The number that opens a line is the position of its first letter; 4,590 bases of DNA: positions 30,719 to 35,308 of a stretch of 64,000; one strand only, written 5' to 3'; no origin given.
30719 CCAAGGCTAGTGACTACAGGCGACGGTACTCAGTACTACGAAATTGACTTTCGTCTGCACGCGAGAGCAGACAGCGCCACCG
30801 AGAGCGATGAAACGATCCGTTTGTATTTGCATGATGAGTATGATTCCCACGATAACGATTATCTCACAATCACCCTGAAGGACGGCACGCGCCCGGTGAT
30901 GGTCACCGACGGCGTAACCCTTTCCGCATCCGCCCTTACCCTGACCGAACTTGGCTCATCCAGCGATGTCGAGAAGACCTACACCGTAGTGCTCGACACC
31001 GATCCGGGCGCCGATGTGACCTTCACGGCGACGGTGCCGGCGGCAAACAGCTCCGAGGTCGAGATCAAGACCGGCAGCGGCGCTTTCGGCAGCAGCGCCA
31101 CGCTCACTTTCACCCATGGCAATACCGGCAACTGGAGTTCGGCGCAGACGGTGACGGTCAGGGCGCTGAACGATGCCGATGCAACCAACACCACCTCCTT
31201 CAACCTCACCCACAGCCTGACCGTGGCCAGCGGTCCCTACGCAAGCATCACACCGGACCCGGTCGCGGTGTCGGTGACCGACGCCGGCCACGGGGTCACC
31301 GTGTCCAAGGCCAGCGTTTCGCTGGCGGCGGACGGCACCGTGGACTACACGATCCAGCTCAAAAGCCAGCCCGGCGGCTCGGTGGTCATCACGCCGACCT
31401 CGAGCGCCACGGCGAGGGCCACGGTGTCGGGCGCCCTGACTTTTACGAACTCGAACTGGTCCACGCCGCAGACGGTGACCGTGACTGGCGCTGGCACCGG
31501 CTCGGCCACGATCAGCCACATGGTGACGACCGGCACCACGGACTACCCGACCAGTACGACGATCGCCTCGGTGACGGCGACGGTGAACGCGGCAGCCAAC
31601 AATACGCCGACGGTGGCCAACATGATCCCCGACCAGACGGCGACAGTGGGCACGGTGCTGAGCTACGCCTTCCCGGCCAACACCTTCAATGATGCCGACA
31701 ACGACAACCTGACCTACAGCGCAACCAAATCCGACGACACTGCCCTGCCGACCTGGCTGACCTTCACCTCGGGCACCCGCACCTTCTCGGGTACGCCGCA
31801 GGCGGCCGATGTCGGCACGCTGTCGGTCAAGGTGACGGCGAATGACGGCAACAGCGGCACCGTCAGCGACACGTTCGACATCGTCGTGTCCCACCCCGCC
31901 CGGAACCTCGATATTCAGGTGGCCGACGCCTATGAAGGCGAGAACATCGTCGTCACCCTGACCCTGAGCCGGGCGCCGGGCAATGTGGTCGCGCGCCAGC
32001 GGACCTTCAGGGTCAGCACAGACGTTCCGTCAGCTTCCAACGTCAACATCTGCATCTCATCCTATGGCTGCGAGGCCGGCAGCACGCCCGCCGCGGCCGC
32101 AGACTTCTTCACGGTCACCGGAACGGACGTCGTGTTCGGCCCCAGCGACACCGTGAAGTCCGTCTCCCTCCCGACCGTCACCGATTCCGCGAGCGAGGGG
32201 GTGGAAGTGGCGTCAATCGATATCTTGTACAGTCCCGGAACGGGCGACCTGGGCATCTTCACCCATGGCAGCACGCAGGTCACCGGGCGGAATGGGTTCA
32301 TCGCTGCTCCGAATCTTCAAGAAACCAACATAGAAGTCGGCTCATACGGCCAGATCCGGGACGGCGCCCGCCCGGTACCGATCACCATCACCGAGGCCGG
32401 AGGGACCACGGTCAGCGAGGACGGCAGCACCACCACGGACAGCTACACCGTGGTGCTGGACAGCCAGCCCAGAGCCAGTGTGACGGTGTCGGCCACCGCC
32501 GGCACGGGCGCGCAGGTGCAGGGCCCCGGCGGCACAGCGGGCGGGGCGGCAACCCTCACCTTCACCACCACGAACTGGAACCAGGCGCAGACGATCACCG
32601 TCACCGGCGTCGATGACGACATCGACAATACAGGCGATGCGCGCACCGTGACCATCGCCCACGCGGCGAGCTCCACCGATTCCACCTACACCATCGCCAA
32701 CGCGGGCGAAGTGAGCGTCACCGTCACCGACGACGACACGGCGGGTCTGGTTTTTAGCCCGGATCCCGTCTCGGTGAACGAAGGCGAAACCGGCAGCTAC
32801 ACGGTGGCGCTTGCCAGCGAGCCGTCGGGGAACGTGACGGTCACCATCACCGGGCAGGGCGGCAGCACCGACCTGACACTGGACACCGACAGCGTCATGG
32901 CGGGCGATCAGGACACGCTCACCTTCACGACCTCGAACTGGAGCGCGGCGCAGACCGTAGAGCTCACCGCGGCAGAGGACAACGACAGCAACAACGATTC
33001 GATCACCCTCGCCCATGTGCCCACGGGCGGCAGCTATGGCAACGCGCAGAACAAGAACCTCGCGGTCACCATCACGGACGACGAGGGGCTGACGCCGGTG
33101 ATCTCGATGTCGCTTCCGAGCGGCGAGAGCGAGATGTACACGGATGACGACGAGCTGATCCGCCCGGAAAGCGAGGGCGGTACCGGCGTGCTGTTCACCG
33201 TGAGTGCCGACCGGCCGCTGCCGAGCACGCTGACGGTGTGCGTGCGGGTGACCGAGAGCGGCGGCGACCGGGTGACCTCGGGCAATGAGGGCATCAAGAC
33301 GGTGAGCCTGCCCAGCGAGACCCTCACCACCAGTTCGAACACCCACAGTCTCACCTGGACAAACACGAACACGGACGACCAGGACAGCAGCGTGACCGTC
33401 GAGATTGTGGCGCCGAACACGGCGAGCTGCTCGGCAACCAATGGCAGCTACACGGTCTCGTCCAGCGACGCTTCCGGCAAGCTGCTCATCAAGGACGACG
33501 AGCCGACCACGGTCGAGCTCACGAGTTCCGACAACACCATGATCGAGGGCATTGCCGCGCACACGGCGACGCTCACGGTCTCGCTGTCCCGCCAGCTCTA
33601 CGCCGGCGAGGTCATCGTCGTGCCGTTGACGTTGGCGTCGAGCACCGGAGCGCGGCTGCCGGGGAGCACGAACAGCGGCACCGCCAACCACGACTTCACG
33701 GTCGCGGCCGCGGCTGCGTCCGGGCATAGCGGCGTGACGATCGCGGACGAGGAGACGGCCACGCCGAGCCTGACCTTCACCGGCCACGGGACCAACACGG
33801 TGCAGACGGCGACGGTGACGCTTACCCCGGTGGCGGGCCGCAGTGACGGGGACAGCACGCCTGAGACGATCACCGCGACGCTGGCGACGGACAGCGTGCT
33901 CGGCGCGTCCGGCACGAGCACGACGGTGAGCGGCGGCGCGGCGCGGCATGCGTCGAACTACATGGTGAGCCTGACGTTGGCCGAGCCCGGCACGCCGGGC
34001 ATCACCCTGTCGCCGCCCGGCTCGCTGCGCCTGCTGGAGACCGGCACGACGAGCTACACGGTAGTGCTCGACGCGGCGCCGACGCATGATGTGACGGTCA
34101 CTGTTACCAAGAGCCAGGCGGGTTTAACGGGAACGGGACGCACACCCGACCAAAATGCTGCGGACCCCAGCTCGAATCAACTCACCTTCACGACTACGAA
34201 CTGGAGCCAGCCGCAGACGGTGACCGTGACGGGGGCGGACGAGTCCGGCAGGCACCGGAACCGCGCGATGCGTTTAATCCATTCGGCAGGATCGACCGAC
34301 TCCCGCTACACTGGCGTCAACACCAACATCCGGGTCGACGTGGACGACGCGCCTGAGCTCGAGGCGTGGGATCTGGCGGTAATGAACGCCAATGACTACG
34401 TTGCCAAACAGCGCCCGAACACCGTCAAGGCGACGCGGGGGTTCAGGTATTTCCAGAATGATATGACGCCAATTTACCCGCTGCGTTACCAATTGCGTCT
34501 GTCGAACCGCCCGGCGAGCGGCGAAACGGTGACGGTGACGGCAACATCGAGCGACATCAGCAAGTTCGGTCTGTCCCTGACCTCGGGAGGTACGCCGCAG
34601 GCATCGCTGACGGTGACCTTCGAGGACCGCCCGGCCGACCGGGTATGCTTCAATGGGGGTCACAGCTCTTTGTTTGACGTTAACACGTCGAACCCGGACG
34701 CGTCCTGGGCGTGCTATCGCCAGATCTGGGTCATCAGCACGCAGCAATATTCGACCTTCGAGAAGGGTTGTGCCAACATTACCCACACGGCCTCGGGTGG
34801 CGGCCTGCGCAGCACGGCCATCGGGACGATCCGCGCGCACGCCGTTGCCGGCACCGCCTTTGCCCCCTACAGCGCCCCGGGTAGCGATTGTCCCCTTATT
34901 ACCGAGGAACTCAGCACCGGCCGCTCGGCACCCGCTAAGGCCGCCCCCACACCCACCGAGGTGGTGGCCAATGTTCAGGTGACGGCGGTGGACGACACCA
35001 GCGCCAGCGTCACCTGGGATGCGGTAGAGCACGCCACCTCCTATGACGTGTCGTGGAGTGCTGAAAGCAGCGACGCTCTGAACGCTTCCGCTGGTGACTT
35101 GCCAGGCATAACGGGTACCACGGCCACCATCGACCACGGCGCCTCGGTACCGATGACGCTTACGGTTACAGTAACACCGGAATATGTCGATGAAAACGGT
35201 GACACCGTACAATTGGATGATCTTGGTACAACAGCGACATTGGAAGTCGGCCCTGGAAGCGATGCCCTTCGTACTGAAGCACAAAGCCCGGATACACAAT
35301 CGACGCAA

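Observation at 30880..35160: Abrupt GC and codon-usage switch inside one continuous 8.5-kb ORF: a ~4.3-kb high-GC cassette in the giant adhesin gene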

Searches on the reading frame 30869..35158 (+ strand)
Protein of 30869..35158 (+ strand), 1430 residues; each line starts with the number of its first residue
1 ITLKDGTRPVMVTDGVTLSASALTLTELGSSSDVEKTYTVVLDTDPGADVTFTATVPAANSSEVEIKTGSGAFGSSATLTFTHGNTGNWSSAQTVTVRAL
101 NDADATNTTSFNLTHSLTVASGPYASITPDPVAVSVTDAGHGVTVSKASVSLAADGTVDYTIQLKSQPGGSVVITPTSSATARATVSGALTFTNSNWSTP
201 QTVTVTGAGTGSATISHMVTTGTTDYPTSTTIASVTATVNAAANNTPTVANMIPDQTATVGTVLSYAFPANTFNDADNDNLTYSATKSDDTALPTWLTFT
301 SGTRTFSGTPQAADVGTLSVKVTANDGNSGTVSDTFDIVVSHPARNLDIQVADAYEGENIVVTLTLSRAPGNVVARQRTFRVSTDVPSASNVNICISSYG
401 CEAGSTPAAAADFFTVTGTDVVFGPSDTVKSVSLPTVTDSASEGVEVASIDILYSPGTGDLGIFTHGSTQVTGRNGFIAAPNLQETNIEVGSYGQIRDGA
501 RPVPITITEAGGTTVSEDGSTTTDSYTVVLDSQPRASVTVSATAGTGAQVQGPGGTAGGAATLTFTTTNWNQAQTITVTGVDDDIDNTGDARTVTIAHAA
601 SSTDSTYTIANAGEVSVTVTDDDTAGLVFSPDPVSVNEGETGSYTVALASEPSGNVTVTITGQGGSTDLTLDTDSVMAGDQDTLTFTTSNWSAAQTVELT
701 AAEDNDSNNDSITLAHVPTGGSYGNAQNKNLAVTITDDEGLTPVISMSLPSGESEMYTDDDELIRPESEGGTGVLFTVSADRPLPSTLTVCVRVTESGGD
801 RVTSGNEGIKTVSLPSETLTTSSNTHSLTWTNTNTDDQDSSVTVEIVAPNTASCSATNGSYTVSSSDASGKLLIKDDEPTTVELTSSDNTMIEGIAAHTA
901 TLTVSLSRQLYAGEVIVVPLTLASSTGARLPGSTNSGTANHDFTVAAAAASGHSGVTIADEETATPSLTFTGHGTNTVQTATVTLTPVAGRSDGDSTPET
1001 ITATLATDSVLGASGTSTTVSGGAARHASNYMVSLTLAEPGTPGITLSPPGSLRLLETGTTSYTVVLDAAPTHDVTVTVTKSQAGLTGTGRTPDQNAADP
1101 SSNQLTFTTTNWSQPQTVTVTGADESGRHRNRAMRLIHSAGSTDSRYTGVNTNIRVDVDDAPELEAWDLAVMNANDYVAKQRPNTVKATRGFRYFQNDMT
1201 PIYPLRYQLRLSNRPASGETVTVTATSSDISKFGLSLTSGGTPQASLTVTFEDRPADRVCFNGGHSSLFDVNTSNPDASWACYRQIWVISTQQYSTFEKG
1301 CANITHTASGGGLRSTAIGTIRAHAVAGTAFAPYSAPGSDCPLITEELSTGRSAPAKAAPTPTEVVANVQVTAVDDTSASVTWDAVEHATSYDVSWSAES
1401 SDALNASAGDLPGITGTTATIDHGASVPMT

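Call 14: find_homologous_proteins(query=window:30869-35158:+)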
Query window:30869-35158:+ (1430 aa): 886 proteins with E <= 0.001 among 8000 candidates; the best 120 are listed.
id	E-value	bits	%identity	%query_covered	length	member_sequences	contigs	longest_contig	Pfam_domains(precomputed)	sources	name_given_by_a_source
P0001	0.0e+0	2216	91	83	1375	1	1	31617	PF05345.19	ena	-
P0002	0.0e+0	2117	75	100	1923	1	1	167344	PF05345.19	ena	-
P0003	0.0e+0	2100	75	99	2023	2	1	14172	PF05345.19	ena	-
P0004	0.0e+0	1580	84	66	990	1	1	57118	PF05345.19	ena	-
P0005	0.0e+0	1406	68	7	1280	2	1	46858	PF20953.3,PF17963.8,PF17892.8,PF07372.18,PF18957.7,PF17882.7,PF17547.8,PF23722.2,PF05345.19,PF18911.7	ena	-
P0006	0.0e+0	1345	60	8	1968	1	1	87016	PF17963.8,PF13607.12,PF17892.8,PF22663.3,PF28321.1,PF05345.19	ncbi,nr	ncbi:MAG: putative Ig domain-containing protein, partial [Chromatiales bacterium]|nr:putative Ig dom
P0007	0.0e+0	1261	66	48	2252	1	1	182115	PF03160.21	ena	-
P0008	0.0e+0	1205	53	9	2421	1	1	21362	PF19811.6,PF17963.8,PF17892.8,PF17803.8,PF22663.3,PF05345.19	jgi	jgi:hypothetical protein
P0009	0.0e+0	1195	61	50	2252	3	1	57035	PF03160.21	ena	-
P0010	0.0e+0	1192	44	12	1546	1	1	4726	PF22352.3,PF00801.27,PF17963.8,PF23826.2,PF17892.8,PF02494.23,PF17803.8,PF28321.1,PF05345.19,PF21160.3,PF18911.7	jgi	jgi:hypothetical protein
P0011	0.0e+0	1178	62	48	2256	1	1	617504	PF03160.21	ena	-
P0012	0.0e+0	1125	81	50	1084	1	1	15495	PF06122.17,PF05345.19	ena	-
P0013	0.0e+0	1091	70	48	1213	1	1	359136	PF13385.14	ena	-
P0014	0.0e+0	1090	40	24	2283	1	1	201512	PF00041.28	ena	-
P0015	0.0e+0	1090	53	55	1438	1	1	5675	PF17963.8,PF05345.19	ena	-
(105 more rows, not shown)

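Call 15: find_encoding_contigs(protein=P0001, flank=10000, max_places=3)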
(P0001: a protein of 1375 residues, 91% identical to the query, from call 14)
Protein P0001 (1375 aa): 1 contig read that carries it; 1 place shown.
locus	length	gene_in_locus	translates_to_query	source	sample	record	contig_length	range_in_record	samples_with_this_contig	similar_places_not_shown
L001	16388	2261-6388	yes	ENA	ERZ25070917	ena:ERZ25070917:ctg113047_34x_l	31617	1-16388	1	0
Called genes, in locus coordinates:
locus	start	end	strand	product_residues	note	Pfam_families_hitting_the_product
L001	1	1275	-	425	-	?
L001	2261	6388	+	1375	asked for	PF05345:He_PIG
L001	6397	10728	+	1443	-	PF03160:Calx-beta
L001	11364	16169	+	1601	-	PF21075:GDH_ACT1, PF21073:GDH_HM1, PF21076:GDH_ACT2, PF21079:GDH_HM2, PF21077:GDH_ACT3, PF21078:GDH_HM3, PF05088:Bac_GDH_CD, PF21074:GDH_C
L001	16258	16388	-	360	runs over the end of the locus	PF08240:ADH_N, PF16912:Glu_dehyd_C, PF00107:ADH_zinc_N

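Call 16: find_encoding_contigs(protein=P0002, flank=10000, max_places=3)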
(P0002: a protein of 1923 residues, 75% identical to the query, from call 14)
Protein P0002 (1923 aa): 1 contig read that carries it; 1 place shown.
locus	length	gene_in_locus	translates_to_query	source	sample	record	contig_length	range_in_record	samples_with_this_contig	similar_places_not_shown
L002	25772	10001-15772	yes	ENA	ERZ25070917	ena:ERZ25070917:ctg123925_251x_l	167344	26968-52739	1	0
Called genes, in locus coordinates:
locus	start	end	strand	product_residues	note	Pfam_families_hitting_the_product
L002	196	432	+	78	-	-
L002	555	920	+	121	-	PF05973:Gp49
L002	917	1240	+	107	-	PF13744:HTH_37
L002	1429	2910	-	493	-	PF13203:DUF2201_N, PF09967:DUF2201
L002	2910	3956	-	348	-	-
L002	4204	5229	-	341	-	-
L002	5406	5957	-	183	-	PF04002:RadC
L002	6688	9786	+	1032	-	PF05935:Arylsulfotrans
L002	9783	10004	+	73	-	-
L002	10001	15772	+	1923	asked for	PF05345:He_PIG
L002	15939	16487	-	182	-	-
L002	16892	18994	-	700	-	PF01935:DUF87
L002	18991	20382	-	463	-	PF13289:SIR2_2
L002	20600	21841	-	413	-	PF13356:Arm-DNA-bind_3, PF22022:Phage_int_M, PF00589:Phage_integrase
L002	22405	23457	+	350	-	PF01259:SAICAR_synt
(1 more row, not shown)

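Call 17: find_encoding_contigs(protein=P0003, flank=10000, max_places=3)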
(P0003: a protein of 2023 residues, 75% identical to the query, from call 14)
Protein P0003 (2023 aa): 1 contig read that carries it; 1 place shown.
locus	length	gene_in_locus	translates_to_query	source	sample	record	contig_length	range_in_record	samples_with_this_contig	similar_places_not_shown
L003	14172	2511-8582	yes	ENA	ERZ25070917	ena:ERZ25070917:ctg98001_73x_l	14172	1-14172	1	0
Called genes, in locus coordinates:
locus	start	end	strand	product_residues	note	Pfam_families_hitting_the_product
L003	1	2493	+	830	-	?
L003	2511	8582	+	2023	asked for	PF05345:He_PIG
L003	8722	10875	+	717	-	PF03160:Calx-beta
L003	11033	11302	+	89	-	-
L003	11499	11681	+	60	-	-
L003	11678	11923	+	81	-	-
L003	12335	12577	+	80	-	PF22513:FitA-like_RHH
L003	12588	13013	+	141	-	PF01850:PIN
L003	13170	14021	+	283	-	-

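Call 23: find_related_loci(query=window:30869-35158:+, collection=genome_contigs, flank=10000)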
Query window:30869-35158:+ (1430 aa) in genome_contigs; peptide patterns used: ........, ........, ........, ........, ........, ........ (x = any residue, [..] = any of these).
95 stretches matched a pattern; 43 encode a relative of the query (tblastn E <= 1e-3); 43 distinct loci.
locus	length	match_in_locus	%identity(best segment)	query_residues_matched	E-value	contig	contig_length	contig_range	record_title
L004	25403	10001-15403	73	1-1430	0e+0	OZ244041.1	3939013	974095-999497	MAG: Alphaproteobacteria bacterium isolate f7210445-354a-4bb2-b242-0c6f4feb337f genome assembly, chromosome: 1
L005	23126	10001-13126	66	745-1430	0e+0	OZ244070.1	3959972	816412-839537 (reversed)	MAG: uncultured Candidatus Binatia bacterium isolate f57e87d9-6197-413a-b43d-c6892e6158a2 genome assembly, chromosome: 1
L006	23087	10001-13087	66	525-1430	0e+0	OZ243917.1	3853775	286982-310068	MAG: Alphaproteobacteria bacterium isolate 02e1f9bb-dbd4-4ed1-82e0-245be44422fa genome assembly, chromosome: 1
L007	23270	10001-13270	57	683-1430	0e+0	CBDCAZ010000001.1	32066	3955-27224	MAG: Candidatus Poribacteria bacterium isolate 1d27aecb-7b08-4092-90e4-ddfc7d8e693b genome assembly, contig: contig_1, w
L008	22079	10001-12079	67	734-1430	0e+0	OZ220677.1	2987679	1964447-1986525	MAG: Arenicellales bacterium isolate e4234053-763e-428e-8938-38a587063467 genome assembly, chromosome: 1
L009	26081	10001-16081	59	14-1165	2e-100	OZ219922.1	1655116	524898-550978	MAG: Acidimicrobiia bacterium isolate 542d8752-d573-496e-aaa5-f876508f7d52 genome assembly, chromosome: 1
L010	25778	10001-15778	63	14-1127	4e-90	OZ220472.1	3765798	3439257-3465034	MAG: Acidimicrobiales bacterium isolate 50d9dbc7-b9bb-4ef4-8b8a-a1bf32c38d06 genome assembly, chromosome: 1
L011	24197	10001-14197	63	10-737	1e-96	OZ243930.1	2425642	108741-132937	MAG: Candidatus Spongiisociaceae bacterium isolate 902be31f-b635-4e8d-b77a-d7c110926071 genome assembly, chromosome: 1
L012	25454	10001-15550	71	13-1126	5e-82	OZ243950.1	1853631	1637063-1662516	MAG: uncultured candidatus Porisulfidus sp. isolate cf025a5e-a0dc-40a1-8d33-8cb912d294f5 genome assembly, chromosome: 1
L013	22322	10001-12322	61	15-1107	5e-63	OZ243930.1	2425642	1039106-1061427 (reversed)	MAG: Candidatus Spongiisociaceae bacterium isolate 902be31f-b635-4e8d-b77a-d7c110926071 genome assembly, chromosome: 1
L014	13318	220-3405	51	13-247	2e-52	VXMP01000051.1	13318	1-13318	MAG: Acidimicrobiia bacterium isolate SB0661_bin_4 NODE_3263_length_13338_cov_78.244899, whole genome shotgun sequence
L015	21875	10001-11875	36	93-1161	1e-48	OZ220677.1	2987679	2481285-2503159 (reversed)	MAG: Arenicellales bacterium isolate e4234053-763e-428e-8938-38a587063467 genome assembly, chromosome: 1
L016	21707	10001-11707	38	175-1161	7e-48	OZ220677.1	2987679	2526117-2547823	MAG: Arenicellales bacterium isolate e4234053-763e-428e-8938-38a587063467 genome assembly, chromosome: 1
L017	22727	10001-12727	57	13-1091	1e-47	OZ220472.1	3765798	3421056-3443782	MAG: Acidimicrobiales bacterium isolate 50d9dbc7-b9bb-4ef4-8b8a-a1bf32c38d06 genome assembly, chromosome: 1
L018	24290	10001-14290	31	16-1164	2e-34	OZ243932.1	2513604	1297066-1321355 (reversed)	MAG: Gammaproteobacteria bacterium isolate ffeaa439-3c0d-421e-ab0e-4cac94896a28 genome assembly, chromosome: 1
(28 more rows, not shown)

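Call 37: find_encoding_contigs(protein=P0004, flank=10000, max_places=3)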
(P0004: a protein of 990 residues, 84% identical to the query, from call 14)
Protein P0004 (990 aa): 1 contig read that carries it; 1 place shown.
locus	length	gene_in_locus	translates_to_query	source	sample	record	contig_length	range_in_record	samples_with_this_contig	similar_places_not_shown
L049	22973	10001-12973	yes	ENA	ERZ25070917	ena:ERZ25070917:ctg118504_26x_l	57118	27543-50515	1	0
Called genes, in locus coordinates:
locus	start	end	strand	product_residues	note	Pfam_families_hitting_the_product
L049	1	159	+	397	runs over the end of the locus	PF13356:Arm-DNA-bind_3, PF00589:Phage_integrase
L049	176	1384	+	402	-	PF13356:Arm-DNA-bind_3, PF00589:Phage_integrase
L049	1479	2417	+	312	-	-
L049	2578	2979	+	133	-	PF06296:RelE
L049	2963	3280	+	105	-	PF01381:HTH_3 (weak), PF13560:HTH_31 (weak)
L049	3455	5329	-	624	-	PF03235:GmrSD_N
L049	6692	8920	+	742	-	PF05935:Arylsulfotrans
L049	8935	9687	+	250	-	-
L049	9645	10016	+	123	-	-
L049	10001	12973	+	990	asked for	PF05345:He_PIG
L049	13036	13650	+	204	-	-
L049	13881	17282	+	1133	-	PF03160:Calx-beta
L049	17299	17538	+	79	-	-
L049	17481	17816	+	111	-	-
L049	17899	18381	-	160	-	PF00078:RVT_1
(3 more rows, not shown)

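Call 81: find_related_loci(query=window:30869-35158:+, collection=viral_contigs, flank=5000)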
Query window:30869-35158:+ (1430 aa) in viral_contigs; peptide patterns used: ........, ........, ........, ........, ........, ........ (x = any residue, [..] = any of these).
6 stretches matched a pattern, but none encodes a relative of the query by tblastn (E <= 1e-3).

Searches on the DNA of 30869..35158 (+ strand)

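Call 82: search_dna_similar(query=window:30869-35158:+, collection=plasmids, mode=distant, max_rows=10)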
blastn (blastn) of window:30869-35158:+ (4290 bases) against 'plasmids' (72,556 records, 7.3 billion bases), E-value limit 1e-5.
Records with a match: 31; places in all: 44; records where one place covers at least 80% of the query: 0.
Best place of each record, by identity: 60-80% 31.
By first word of the organism name: Rhizobium 29; Sinorhizobium 1; Azospirillum 1.
By predicted mobility (MOB-suite, as given by PLSDB): non-mobilizable 18; conjugative 13.
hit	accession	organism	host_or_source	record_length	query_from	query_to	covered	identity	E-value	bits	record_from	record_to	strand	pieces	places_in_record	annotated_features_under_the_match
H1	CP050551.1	Rhizobium leguminosarum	Vicia sativa,cell culture,root nodule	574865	727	1018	7%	66.9%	5e-12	82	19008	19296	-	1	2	none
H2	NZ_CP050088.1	Rhizobium leguminosarum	Trifolium pratense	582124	727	1018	7%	66.9%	5e-12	82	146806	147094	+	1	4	DUF4082 domain-containing protein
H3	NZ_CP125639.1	Rhizobium leguminosarum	Phaseolus vulgaris,Pure culture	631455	727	1018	7%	66.9%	5e-12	82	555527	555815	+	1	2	DUF4082 domain-containing protein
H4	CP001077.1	Rhizobium etli CIAT 652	-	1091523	800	1022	5%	67.8%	3e-8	71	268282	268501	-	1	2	hypothetical conserved protein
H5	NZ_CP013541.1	Rhizobium phaseoli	Phaseolus vulgaris,Whole ...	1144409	800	1022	5%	67.8%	3e-8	71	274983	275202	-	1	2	record has no annotation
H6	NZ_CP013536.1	Rhizobium phaseoli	Phaseolus vulgaris,Whole ...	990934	800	1022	5%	67.8%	3e-8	71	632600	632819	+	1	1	DUF4082 domain-containing protein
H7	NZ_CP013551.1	Rhizobium phaseoli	Phaseolus vulgaris,Whole ...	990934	800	1022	5%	67.8%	3e-8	71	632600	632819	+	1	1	DUF4082 domain-containing protein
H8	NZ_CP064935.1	Rhizobium phaseoli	Phaseolus vulgaris,single cell,soil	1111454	800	1022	5%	67.8%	3e-8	71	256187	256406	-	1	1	record has no annotation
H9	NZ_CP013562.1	Rhizobium phaseoli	Phaseolus vulgaris,Whole ...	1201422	800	1018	5%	67.3%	4e-6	64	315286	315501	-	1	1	record has no annotation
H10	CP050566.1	Rhizobium leguminosarum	Lathyrus sativus,cell culture,root ...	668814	805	1022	5%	67.6%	4e-7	66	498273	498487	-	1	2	none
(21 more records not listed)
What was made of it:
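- No vector was found (calls 81, 82). Only weak He_PIG-domain matches were found on plasmids (calls 81, 82).
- Tried and rejected: The plasmid blastn found only 67% matches to the He_PIG domain in Rhizobium plasmids (calls 81, 82).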

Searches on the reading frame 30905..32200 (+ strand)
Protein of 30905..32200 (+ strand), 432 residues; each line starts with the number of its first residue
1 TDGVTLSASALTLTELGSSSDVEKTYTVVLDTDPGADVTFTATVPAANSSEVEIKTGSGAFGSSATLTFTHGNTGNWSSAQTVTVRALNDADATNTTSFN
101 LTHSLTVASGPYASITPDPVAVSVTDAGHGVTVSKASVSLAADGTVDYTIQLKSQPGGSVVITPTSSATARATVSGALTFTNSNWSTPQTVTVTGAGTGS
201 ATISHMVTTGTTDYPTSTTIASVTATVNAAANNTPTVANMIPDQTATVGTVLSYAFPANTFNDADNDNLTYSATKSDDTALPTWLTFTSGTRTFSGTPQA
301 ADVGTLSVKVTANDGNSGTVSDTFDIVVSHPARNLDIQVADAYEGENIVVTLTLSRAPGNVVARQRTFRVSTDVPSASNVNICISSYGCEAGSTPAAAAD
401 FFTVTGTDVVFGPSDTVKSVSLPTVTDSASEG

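Call 45: search_protein_families(library=pfam, proteins=[window:30905-32200:+], max_evalue=1)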
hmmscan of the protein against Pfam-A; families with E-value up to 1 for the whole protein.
window:30905-32200:+ (432 aa): 2 families
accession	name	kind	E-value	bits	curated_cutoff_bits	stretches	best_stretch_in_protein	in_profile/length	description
PF05345.18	He_PIG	-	5.5e-19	68.8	24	1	235-329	2-96/96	Putative Ig domain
PF03160.20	Calx-beta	-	0.24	11.9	27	0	387-431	43-85/119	Calx-beta domain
